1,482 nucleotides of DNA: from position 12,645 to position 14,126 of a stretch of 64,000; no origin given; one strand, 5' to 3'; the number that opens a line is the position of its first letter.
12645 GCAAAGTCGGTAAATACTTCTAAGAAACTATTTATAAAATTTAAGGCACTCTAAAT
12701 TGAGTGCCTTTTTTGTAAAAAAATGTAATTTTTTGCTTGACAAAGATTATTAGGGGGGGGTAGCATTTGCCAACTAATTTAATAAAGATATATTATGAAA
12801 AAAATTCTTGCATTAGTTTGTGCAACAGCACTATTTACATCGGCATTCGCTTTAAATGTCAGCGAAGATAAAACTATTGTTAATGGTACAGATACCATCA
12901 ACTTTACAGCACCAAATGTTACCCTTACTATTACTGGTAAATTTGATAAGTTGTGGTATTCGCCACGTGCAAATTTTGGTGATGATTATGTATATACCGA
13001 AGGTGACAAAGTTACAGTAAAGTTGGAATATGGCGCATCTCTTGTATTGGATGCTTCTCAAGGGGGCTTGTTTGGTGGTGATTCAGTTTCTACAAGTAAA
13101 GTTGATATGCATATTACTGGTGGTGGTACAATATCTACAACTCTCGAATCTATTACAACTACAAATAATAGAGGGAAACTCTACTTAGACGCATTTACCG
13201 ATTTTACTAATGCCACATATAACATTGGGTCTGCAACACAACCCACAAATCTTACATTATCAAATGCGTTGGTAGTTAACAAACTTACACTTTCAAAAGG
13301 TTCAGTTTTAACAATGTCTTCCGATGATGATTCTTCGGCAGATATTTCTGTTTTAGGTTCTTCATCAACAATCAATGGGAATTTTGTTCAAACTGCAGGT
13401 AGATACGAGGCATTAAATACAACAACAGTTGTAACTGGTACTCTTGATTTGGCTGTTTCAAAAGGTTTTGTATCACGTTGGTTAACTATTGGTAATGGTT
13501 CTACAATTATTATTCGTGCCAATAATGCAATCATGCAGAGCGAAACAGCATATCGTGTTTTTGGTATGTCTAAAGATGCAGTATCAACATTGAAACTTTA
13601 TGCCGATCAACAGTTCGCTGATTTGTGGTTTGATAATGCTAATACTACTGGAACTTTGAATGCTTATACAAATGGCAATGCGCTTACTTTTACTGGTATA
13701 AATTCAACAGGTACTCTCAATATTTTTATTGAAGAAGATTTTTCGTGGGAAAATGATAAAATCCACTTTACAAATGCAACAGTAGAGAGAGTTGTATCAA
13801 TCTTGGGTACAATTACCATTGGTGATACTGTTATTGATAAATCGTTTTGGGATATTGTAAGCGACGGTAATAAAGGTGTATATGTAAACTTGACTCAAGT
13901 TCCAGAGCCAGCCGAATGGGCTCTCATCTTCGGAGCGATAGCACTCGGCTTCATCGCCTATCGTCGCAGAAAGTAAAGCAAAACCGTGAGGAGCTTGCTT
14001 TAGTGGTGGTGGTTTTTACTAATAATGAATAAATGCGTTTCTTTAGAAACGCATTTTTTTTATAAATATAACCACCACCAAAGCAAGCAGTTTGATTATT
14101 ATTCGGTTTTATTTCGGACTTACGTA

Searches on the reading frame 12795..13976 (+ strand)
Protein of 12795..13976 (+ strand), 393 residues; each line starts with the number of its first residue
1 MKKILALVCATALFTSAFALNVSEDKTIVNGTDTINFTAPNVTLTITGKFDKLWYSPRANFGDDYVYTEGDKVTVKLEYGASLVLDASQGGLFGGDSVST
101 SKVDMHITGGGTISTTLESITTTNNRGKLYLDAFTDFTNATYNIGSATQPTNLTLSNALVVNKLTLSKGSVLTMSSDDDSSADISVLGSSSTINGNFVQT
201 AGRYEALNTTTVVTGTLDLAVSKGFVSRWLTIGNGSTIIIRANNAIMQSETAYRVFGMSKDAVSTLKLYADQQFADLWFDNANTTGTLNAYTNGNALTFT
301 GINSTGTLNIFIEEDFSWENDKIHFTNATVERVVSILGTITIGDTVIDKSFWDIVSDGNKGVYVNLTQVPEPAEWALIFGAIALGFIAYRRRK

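Call 7: search_protein_families(library=pfam, proteins=[window:12795-13976:+], max_evalue=0.01)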
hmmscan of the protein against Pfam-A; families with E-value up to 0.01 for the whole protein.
window:12795-13976:+ (393 aa): 0 families

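Call 8: search_protein_families(library=ncbifam, proteins=[window:12795-13976:+], max_evalue=0.01)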
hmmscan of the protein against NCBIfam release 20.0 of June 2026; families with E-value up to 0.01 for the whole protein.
window:12795-13976:+ (393 aa): 2 families
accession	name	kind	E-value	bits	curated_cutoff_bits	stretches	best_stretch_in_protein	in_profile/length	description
TIGR02595.1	PEP_CTERM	domain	0.0011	19.6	16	1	369-393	1-23/24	PEP-CTERM sorting domain-containing protein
NF038120.1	PEP_CTERM_QFxxD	subfamily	0.0075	16.1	80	0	364-392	188-215/215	NF038120 family PEP-CTERM protein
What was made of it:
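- On PEP-CTERM / exosortase cargo proteins: TIGR02595 scores 19.6 bits against a cut-off of 16 at residues 369-393, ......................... (call 8).
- Checked: The downstream ORF (12795-13976, 393 aa) passes the curated PEP-CTERM cut-off (TIGR02595, 19.6 bits against 16, call 8).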

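Call 9: find_encoding_contigs(protein=window:12795-13976:+, flank=3000, max_places=10)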
Protein window:12795-13976:+ (393 aa): 13 contigs read that carry it; 10 places shown.
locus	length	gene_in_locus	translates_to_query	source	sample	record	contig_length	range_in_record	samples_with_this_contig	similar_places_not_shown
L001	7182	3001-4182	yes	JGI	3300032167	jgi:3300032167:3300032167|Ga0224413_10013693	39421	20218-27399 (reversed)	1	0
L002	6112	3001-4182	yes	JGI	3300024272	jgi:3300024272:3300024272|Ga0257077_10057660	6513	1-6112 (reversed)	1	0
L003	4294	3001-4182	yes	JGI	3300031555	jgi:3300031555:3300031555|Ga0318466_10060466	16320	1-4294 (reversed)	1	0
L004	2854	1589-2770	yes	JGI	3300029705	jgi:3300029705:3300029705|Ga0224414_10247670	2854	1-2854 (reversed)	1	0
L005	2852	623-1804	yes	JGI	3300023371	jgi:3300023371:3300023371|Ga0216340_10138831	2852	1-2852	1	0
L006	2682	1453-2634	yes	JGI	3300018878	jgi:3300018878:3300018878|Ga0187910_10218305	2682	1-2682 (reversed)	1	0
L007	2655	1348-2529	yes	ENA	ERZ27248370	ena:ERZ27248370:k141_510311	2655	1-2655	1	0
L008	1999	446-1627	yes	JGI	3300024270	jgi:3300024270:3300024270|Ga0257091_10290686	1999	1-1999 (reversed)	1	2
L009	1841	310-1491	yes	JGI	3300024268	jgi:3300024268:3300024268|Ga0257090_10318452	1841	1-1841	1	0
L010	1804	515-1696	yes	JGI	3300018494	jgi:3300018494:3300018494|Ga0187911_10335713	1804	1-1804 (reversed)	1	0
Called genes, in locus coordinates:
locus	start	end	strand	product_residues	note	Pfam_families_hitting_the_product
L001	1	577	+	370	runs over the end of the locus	PF02836:Glyco_hydro_2_C (faint)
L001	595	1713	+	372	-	-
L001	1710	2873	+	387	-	PF00150:Cellulase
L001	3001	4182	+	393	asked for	-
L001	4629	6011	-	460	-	PF00285:Citrate_synt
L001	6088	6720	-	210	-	PF07685:GATase_3 (weak), PF00117:GATase, PF01174:SNO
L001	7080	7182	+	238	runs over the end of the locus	PF00318:Ribosomal_S2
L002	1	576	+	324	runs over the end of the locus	?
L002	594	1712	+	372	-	-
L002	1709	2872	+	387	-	PF00150:Cellulase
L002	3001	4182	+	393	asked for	-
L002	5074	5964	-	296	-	PF16227:DUF4886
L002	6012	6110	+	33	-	?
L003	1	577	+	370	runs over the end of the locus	PF02836:Glyco_hydro_2_C (faint)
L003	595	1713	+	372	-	-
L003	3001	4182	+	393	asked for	-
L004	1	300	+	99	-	?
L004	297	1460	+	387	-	PF00150:Cellulase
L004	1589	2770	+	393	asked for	-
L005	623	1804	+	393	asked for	-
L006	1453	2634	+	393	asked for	-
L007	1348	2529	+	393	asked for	-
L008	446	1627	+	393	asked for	-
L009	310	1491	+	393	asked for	-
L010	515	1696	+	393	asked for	-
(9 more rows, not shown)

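Call 10: find_homologous_proteins(query=window:12795-13976:+)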
Query window:12795-13976:+ (393 aa): 36 proteins with E <= 0.001 among 8000 candidates.
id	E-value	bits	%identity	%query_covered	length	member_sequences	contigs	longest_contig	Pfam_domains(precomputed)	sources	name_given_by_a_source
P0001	5.3e-217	738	88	99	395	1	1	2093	-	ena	-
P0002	1.9e-215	733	100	87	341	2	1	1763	-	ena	-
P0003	4.0e-207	706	83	100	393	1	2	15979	-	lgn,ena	-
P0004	1.3e-149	517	63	100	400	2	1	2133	-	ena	-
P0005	1.0e-140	487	74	81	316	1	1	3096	-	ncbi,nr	ncbi:MAG: hypothetical protein J6B07_07975 [Opitutales bacterium]|nr:hypothetical protein [Opitutale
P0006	5.2e-123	429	56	100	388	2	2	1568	-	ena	-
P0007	3.8e-112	393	51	100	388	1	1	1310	-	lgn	-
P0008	8.0e-100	353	50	100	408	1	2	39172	-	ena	-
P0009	1.9e-74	269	44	96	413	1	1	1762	-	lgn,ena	-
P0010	2.3e-54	203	41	100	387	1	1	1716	-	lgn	-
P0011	2.1e-46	177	51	52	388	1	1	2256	-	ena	-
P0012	2.9e-45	173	37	100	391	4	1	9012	-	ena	-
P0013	2.3e-16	78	37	52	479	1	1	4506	-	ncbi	-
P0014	2.1e-13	68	39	36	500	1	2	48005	-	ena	-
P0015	6.0e-10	57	30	57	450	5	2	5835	-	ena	-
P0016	2.1e-9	55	31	57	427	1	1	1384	-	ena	-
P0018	2.3e-7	49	32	42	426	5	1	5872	-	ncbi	-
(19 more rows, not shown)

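Call 16: find_encoding_contigs(protein=P0001, flank=3000, max_places=10)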
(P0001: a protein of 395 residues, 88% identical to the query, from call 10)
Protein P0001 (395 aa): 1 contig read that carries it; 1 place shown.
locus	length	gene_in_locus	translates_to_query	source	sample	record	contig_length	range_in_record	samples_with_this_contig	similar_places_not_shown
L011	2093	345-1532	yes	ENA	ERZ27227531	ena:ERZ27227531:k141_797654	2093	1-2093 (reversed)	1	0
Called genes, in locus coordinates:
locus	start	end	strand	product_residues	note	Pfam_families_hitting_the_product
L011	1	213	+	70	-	?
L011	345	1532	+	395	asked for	-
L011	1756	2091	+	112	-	?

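Call 17: find_encoding_contigs(protein=P0003, flank=3000, max_places=10)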
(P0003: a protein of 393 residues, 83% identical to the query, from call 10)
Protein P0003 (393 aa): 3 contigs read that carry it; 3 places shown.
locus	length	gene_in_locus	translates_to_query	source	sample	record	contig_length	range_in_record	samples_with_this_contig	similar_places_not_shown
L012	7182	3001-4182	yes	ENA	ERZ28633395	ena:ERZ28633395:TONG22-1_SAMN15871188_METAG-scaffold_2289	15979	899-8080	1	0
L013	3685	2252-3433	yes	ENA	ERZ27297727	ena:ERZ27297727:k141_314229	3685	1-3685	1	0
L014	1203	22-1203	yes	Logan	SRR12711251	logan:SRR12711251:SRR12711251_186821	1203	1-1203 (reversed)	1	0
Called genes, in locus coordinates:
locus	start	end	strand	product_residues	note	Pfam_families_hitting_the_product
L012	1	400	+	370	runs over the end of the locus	PF02836:Glyco_hydro_2_C (faint)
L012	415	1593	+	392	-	-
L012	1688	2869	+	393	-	PF00150:Cellulase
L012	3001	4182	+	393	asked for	-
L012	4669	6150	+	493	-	-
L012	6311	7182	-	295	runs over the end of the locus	PF16227:DUF4886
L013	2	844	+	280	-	?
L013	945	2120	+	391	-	PF00150:Cellulase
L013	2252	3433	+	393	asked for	-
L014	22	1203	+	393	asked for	?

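Call 18: find_encoding_contigs(protein=P0004, flank=3000, max_places=10)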
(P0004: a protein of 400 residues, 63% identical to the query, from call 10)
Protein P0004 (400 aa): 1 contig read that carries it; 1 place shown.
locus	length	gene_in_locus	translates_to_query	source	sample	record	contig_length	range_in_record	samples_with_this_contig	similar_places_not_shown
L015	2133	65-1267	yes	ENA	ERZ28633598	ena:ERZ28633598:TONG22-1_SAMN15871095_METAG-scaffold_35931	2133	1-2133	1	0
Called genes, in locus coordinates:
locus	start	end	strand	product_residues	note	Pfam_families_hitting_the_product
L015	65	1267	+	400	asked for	-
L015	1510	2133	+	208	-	?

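Call 19: find_encoding_contigs(protein=P0008, flank=3000, max_places=10)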
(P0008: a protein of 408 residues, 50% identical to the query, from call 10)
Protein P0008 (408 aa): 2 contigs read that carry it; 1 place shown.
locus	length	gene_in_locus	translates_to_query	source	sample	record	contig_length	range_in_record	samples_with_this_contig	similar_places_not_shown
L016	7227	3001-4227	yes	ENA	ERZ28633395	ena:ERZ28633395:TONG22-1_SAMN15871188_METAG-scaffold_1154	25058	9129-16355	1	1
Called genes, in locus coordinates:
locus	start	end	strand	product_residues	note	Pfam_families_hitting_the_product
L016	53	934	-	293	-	PF13614:AAA_31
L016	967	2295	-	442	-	PF27107:DRC11_N (faint)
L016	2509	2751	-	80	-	-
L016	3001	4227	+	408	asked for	-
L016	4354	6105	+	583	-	PF18952:DUF5696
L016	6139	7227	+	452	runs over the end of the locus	PF01408:GFO_IDH_MocA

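Call 22: find_encoding_contigs(protein=P0006, flank=3000, max_places=10)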
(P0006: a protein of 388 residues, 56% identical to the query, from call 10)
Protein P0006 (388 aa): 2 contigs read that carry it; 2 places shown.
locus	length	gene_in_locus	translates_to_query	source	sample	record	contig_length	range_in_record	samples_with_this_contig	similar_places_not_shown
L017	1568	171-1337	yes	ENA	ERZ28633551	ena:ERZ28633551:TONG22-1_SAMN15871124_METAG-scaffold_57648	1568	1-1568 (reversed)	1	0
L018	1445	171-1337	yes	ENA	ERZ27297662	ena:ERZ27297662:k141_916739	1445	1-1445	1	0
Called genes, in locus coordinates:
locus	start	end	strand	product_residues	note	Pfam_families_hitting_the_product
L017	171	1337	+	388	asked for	-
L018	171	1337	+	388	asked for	-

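Call 23: find_encoding_contigs(protein=P0007, flank=3000, max_places=10)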
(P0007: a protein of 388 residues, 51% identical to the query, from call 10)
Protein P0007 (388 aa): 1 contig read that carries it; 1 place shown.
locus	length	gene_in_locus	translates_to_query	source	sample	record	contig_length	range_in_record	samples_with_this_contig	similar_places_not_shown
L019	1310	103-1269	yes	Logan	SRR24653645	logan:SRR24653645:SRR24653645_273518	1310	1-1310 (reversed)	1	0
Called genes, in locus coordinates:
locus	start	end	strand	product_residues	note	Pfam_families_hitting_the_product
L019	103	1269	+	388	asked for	-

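Call 24: find_encoding_contigs(protein=P0005, flank=3000, max_places=10)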
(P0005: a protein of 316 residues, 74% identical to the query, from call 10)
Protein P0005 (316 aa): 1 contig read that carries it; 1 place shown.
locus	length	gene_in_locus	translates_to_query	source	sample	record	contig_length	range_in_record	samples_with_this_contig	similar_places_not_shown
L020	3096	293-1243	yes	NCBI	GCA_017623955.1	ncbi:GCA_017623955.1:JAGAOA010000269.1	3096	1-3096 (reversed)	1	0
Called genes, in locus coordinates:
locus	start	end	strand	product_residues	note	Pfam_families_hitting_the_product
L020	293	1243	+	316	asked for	-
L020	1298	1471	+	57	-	-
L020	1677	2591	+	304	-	PF25973:BSH_CzcB, PF25990:Beta-barrel_YknX (weak)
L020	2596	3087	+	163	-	-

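Call 25: find_encoding_contigs(protein=P0009, flank=3000, max_places=10)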
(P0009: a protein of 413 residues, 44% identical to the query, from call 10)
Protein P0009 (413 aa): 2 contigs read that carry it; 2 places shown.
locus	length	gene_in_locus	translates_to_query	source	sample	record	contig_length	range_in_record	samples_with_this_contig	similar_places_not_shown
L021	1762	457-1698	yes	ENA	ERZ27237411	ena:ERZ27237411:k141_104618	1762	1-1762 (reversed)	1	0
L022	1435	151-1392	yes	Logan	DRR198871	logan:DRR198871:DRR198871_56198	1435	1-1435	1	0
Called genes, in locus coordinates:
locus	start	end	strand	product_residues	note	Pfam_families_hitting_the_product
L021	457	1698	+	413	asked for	-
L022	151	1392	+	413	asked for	-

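Call 29: find_related_loci(query=A1, collection=genome_contigs, flank=3000)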
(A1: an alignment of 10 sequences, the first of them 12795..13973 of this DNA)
Query A1 (393 aa) in genome_contigs; peptide patterns used: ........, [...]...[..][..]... (x = any residue, [..] = any of these).
60 stretches matched a pattern; 1 encode a relative of the query (tblastn E <= 1e-3); 1 distinct loci.
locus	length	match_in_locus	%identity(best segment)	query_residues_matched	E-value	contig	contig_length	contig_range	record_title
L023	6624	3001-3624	52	180-392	1e-54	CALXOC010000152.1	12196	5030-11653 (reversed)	MAG: uncultured Opitutales bacterium isolate E09__bin38 genome assembly, contig: E09__k127_7279981, whole genome shotgun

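Call 38: predict_structure(alignment_id=A1)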
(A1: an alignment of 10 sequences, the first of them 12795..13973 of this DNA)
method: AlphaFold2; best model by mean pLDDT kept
length: 393 residues; sequences in the alignment: 10
mean_pLDDT: 86.0   pTM: 0.84
mean pLDDT of the five models: 86.0, 85.7, 85.6, 85.0, 78.9
residues with pLDDT >= 90: 229; 70-90: 108; 50-70: 37; < 50: 19
segments of 3 or more residues with pLDDT < 50: 1-17
pLDDT, mean of each block of 10 residues (from residue 1): 38 48 94 90 95 81 82 96 84 87 94 94 92 96 93 97 97 91 93 98 93 97 92 95 86 72 94 87 76 92 89 77 92 91 86 90 82 58 71 59
secondary structure, 60 per line:
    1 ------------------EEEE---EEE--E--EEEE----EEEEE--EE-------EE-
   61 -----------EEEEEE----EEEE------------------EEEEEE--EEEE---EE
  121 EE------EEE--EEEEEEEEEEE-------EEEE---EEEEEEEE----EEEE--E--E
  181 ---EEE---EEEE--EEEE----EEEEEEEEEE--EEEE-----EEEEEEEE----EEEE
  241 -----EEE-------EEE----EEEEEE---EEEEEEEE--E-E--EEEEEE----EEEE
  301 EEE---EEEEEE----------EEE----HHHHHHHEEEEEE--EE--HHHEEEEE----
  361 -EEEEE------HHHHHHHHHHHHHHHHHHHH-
elements in order: E19-22 E26-28 E34-37 E42-46 E72-77 E82-85 E104-109 E112-115 E119-122 E129-131 E134-144 E152-155 E159-166 E171-174 E184-186 E190-193 E196-199 E204-213 E216-219 E225-232 E237-240 E246-248 E256-258 E263-268 E272-279 E287-292 E297-303 E307-312 E323-325 H330-336 E337-342 E352-356 E362-366 H373-392
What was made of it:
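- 12795..13976 (+): Regulated gene: a 393-aa secreted beta-helix protein with an N-terminal signal-peptide-like sequence and a C-terminal PEP-CTERM sorting signal (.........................). AlphaFold model with pLDDT 86 (call 38).
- On Autotransporter (type V) adhesins: The model has pLDDT 86 (call 38). No Pfam autotransporter domain was found (call 7), and the model shows no barrel (call 38).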

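Call 40: fold_search(model_id=the predicted structure, library=pdb)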
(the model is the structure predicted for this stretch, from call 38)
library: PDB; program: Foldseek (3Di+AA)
matches with E <= 10: 56; with E <= 0.001: 0
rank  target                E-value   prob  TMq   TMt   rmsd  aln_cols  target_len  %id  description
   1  4q1q_A                9.5e-02  0.33  0.21  0.27  14.3       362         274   10  Crystal structure of TibC-catalyzed hyper-glycosylated TibA55-350 fragment (released 2014-09-17)
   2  2qv3                  1.5e-01  0.35  0.27  0.25  13.6       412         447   11  Crystal Structure of the Helicobacter pylori Vacuolating Toxin p55 Domain (released 2007-10-23)
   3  3h09_A                2.6e-01  0.11  0.19  0.11  14.1       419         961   12  The structure of Haemophilus influenzae IgA1 protease (released 2009-04-21)
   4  7koh_C                3.7e-01  0.08  0.17  0.13  17.9       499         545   10  Crystal structure of antigen 43 from Escherichia coli EDL933 (released 2022-03-09)
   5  6n2c_A                4.1e-01  0.13  0.20  0.20  12.7       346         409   11  The Crystal Structure of Caldicellulosiruptor hydrothermalis Tapirin C-terminal domain (released 2018-12-19)
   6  7o9q_B                6.6e-01  0.11  0.22  0.25  13.2       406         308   12  Crystal structure of the Awp1 (adhesin-like wall protein 1) A-domain from Candida glabrata (released 2021-12-15)
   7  9mne_B                7.7e-01  0.15  0.27  0.14  14.3       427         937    8  Crystal structure of enteropathogenic Escherichia coli EspC (released 2025-10-29)
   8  7jvi_A                8.1e-01  0.13  0.30  0.28  12.2       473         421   12  Crystal structure of a beta-helix domain retrieved from capybara gut metagenome (released 2021-09-08)
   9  1vh4_A                8.5e-01  0.02  0.09  0.09  18.9       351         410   10  Crystal structure of a stabilizer of iron transporter (released 2003-12-30)
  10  9mne_A                9.3e-01  0.10  0.24  0.13  14.2       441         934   13  Crystal structure of enteropathogenic Escherichia coli EspC (released 2025-10-29)
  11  9fk5_E                1.2e+00  0.02  0.11  0.12  20.1       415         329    7  Zebrafish Betaglycan Orphan Domain (zfBGo) in complex with TGF-B3 and extracellular domains of TGFBRI and TGFBRII (released 2025-03-12)
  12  7kob                  1.4e+00  0.12  0.27  0.29  12.8       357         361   11  Crystal structure of antigen 43b from Escherichia coli CFT073 (released 2022-03-09)
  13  7koh_B                1.4e+00  0.04  0.16  0.13  17.3       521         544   12  Crystal structure of antigen 43 from Escherichia coli EDL933 (released 2022-03-09)
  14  7o9q_A                1.5e+00  0.07  0.21  0.25  14.3       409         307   11  Crystal structure of the Awp1 (adhesin-like wall protein 1) A-domain from Candida glabrata (released 2021-12-15)
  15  5awf_B                1.5e+00  0.01  0.09  0.09  19.5       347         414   10  Crystal structure of SufB-SufC-SufD complex from Escherichia coli (released 2015-11-11)
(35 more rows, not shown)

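Call 59: find_encoding_contigs(protein=P0014, flank=10000, max_places=6)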
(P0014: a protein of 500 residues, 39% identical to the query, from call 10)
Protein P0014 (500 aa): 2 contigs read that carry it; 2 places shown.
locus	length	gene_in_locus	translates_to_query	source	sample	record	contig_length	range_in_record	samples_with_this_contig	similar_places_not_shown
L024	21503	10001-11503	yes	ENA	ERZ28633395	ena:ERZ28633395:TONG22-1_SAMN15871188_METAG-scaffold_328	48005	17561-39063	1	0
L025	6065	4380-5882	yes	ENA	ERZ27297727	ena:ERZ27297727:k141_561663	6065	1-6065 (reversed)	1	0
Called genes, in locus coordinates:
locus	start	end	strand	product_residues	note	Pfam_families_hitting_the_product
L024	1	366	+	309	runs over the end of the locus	PF06574:FAD_syn, PF01687:Flavokinase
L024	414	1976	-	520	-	PF03629:SASA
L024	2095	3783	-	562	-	PF00916:Sulfate_transp, PF01740:STAS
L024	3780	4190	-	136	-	-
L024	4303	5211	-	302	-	PF01066:CDP-OH_P_transf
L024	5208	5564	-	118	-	-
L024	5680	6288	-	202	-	PF23564:EF-hand_FSTL1 (faint), PF22592:FCaBP_EF-hand (faint), PF00036:EF-hand_1 (faint), PF13202:EF-hand_5 (faint), PF13405:EF-hand_6 (faint), PF13499:EF-hand_7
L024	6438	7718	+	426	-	-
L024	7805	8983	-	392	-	PF12242:Eno-Rase_NADH_b, PF12241:Enoyl_reductase, PF07055:Eno-Rase_FAD_bd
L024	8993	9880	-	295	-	PF00348:polyprenyl_synt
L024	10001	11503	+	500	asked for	-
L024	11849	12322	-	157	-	PF00160:Pro_isomerase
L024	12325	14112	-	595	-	PF02776:TPP_enzyme_N, PF00205:TPP_enzyme_M, PF02775:TPP_enzyme_C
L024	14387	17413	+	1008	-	PF09976:TPR_21 (faint), PF07719:TPR_2 (faint), PF13424:TPR_12 (faint), PF13428:TPR_14 (faint), PF13432:TPR_16 (faint), PF13174:TPR_6 (faint), PF21545:T7SS_EccA1_N (faint), PF13525:YfiO (weak)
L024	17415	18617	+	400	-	-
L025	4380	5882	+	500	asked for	-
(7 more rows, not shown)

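Call 60: find_encoding_contigs(protein=P0018, flank=6000, max_places=6)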
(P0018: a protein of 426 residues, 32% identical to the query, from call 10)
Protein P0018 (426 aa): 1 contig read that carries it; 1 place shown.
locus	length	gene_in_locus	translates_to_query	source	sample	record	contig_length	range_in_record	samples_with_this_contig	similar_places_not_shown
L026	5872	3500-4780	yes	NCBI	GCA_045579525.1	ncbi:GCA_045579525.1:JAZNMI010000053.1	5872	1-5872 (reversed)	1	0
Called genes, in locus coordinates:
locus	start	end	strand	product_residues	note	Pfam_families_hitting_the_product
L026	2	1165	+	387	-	?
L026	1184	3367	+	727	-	PF01642:MM_CoA_mutase, PF02310:B12-binding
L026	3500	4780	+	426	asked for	-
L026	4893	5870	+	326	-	?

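Call 61: find_encoding_contigs(protein=P0016, flank=3000, max_places=6)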
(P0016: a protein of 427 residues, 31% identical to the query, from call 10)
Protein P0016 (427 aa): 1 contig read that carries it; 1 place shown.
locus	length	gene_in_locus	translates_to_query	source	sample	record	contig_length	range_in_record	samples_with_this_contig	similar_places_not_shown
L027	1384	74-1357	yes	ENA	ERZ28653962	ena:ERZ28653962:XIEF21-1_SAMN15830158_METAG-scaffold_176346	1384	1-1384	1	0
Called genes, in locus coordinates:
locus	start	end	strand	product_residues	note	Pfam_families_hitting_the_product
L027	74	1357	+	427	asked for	-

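Call 75: list_cluster_members(proteins=[P0015, P0016, window:12795-13973:+, P0018, P0005])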
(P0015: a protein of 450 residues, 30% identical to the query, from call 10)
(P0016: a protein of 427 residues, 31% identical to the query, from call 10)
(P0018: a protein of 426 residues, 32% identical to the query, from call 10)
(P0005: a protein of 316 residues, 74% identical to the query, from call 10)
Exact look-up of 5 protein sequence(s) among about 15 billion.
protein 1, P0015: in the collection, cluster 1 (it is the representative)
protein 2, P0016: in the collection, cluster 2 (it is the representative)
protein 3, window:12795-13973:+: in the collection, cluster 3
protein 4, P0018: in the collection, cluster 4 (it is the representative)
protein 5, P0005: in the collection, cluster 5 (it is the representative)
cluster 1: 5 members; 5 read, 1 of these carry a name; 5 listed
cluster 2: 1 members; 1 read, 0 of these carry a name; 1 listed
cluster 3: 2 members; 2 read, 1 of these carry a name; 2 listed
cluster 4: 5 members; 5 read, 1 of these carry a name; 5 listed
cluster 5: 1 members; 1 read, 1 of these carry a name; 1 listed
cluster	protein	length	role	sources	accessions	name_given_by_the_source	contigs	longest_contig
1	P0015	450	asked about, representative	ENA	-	-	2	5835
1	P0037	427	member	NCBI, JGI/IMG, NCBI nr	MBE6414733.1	MAG: hypothetical protein E7035_09340 [Verrucomicrobiaceae bacterium] | hypothetical protein [Verrucomicrobiaceae bacterium]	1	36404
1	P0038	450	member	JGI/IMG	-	-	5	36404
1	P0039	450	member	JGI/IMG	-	-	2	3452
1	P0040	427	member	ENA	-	-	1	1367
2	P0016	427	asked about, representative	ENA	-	-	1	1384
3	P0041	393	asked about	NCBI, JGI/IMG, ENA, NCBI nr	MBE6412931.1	MAG: PEP-CTERM sorting domain-containing protein [Verrucomicrobiaceae bacterium] | PEP-CTERM sorting domain-containing protein [Verrucomicrobiaceae bacterium]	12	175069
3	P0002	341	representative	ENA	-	-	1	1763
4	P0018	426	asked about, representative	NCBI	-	-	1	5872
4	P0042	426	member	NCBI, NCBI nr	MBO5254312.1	MAG: PEP-CTERM sorting domain-containing protein [Opitutales bacterium] | PEP-CTERM sorting domain-containing protein [Opitutales bacterium]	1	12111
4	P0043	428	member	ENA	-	-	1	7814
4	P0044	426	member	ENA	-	-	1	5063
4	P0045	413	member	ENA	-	-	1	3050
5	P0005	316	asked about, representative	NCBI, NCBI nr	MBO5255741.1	MAG: hypothetical protein J6B07_07975 [Opitutales bacterium] | hypothetical protein [Opitutales bacterium]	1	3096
